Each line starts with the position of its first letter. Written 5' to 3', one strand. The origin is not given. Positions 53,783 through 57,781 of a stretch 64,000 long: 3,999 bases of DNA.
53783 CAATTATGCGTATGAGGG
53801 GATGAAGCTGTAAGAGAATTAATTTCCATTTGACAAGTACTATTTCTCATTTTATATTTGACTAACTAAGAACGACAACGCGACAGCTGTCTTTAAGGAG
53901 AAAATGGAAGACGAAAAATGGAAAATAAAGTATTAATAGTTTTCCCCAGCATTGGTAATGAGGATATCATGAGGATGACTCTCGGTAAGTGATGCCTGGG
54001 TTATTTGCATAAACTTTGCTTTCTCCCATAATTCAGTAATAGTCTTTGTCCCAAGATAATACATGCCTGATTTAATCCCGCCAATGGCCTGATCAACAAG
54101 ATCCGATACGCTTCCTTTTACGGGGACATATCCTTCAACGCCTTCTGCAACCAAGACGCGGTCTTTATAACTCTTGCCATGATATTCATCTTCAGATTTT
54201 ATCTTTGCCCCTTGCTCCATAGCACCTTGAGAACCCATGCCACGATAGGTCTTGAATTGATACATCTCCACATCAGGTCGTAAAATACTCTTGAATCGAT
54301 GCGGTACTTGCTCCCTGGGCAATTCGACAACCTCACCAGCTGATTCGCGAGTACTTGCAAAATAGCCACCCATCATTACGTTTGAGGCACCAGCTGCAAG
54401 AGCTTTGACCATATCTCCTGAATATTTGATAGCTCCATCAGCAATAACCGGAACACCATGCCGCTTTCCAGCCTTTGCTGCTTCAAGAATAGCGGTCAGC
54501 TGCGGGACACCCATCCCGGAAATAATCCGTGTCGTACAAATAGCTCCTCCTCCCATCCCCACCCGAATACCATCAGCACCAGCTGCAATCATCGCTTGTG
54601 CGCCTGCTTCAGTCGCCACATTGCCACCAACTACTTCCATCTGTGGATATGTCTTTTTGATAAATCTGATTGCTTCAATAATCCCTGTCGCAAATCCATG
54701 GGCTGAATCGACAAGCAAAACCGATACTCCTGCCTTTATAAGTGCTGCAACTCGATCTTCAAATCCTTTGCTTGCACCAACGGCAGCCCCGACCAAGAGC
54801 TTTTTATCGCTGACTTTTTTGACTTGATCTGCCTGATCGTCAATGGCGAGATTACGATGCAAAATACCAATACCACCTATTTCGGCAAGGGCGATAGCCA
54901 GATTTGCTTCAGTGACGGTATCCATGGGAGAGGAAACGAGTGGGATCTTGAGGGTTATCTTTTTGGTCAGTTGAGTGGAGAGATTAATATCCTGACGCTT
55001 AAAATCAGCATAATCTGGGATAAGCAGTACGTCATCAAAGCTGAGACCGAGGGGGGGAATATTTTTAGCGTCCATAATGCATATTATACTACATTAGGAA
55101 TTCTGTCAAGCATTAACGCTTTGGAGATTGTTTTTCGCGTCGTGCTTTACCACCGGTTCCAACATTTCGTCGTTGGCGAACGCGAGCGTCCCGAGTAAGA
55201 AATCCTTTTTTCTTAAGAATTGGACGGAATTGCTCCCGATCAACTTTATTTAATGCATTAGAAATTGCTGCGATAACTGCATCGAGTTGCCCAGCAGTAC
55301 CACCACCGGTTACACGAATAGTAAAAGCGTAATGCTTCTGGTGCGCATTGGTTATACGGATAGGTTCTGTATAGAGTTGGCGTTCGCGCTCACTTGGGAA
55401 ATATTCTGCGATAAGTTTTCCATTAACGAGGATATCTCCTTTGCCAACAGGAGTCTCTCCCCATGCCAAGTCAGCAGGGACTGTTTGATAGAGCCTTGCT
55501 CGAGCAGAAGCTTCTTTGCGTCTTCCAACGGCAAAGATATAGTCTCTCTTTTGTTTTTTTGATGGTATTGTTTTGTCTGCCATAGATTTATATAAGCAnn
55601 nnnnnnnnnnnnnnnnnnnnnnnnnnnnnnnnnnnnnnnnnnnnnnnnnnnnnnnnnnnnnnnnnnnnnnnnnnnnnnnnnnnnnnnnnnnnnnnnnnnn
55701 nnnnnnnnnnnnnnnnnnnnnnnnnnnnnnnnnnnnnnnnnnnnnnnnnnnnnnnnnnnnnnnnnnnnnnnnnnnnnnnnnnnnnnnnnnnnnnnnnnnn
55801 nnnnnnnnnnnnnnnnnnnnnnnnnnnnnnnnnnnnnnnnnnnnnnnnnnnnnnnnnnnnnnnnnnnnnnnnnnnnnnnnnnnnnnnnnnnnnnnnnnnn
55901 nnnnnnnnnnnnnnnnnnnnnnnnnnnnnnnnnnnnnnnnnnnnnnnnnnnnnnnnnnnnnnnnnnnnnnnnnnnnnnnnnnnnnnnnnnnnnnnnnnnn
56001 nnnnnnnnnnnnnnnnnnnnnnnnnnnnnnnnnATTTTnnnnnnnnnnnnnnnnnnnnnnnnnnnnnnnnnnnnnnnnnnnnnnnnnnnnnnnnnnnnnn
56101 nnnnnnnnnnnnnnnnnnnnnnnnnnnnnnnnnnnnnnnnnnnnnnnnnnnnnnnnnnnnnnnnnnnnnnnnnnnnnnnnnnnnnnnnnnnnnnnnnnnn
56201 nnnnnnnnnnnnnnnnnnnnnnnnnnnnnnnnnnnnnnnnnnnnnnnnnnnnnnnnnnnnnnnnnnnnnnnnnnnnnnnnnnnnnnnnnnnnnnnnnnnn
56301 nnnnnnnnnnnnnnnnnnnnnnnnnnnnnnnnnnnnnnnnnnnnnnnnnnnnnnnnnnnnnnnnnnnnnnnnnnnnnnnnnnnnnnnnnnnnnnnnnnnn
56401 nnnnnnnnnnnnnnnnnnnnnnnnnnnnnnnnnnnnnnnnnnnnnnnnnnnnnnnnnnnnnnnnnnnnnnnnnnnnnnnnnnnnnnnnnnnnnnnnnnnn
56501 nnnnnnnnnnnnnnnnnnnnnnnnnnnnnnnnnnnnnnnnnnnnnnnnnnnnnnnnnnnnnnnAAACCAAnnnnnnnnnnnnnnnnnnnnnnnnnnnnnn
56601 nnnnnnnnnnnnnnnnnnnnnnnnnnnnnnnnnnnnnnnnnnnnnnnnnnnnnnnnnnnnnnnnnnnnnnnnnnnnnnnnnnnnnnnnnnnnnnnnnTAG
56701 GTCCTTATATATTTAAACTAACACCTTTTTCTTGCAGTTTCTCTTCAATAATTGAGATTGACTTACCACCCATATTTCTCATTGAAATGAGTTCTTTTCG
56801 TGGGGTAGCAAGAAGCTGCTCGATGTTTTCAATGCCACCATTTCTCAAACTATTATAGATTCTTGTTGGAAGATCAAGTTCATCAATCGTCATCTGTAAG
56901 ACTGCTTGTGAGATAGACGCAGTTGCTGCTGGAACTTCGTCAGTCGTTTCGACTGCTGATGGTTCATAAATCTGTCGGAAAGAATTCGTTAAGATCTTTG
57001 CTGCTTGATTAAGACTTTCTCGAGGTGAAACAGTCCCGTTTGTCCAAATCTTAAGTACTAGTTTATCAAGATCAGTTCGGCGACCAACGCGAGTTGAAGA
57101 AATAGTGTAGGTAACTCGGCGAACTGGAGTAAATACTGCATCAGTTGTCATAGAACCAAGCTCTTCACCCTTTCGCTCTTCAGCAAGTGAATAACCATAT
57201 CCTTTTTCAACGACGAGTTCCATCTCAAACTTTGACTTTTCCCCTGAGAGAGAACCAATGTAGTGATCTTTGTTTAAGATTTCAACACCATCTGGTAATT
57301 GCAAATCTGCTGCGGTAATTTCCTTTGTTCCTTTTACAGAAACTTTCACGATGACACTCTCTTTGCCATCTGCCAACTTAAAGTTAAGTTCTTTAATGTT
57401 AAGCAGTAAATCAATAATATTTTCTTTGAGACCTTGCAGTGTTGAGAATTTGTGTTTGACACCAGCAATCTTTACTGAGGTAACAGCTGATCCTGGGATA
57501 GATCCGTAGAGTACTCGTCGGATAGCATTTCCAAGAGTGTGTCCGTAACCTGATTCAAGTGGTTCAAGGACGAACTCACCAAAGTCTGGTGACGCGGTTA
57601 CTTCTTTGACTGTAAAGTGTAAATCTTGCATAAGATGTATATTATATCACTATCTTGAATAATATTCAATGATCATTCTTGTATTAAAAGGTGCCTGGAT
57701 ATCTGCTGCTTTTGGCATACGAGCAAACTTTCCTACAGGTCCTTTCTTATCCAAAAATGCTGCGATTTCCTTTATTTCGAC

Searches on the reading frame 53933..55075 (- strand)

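Call 30: search_protein_families(library=pfam, proteins=[window:53933-55075:-], max_evalue=0.001)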
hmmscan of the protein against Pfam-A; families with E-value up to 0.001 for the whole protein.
window:53933-55075:- (380 aa): 4 families
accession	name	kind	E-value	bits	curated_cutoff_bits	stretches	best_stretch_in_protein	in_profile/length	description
PF00478.31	IMPDH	-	1e-126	423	25.6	1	10-369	1-345/345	IMP dehydrogenase / GMP reductase domain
PF03060.21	NMO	-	8.9e-09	35.6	28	1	34-89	2-58/331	Nitronate monooxygenase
PF01070.24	FMN_dh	-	1.1e-07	31.7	24.9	1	152-242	225-308/350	FMN-dependent dehydrogenase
PF01645.23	Glu_synthase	-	0.00089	19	20.4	1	155-236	217-304/369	Conserved region in glutamate synthase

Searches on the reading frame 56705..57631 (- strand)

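Call 30: search_protein_families(library=pfam, proteins=[window:56705-57631:-], max_evalue=0.001)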
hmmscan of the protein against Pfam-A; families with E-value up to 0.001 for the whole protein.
window:56705-57631:- (308 aa): 4 families
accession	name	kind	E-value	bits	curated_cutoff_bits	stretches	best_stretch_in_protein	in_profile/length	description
PF01000.31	RNA_pol_A_bac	-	3.5e-28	98.7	33.9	1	53-168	1-119/119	RNA polymerase Rpb3/RpoA insert domain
PF01193.29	RNA_pol_L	-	1.3e-22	79.7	24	1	23-217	1-73/74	RNA polymerase Rpb3/Rpb11 dimerisation domain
PF03118.21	RNA_pol_A_CTD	-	4.5e-16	58.8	23.8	1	242-301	8-67/67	Bacterial RNA polymerase, alpha chain C terminal domain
PF13656.11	RNA_pol_L_2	-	0.00053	20.1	27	0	189-221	40-72/75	RNA polymerase Rpb3/Rpb11 dimerisation domain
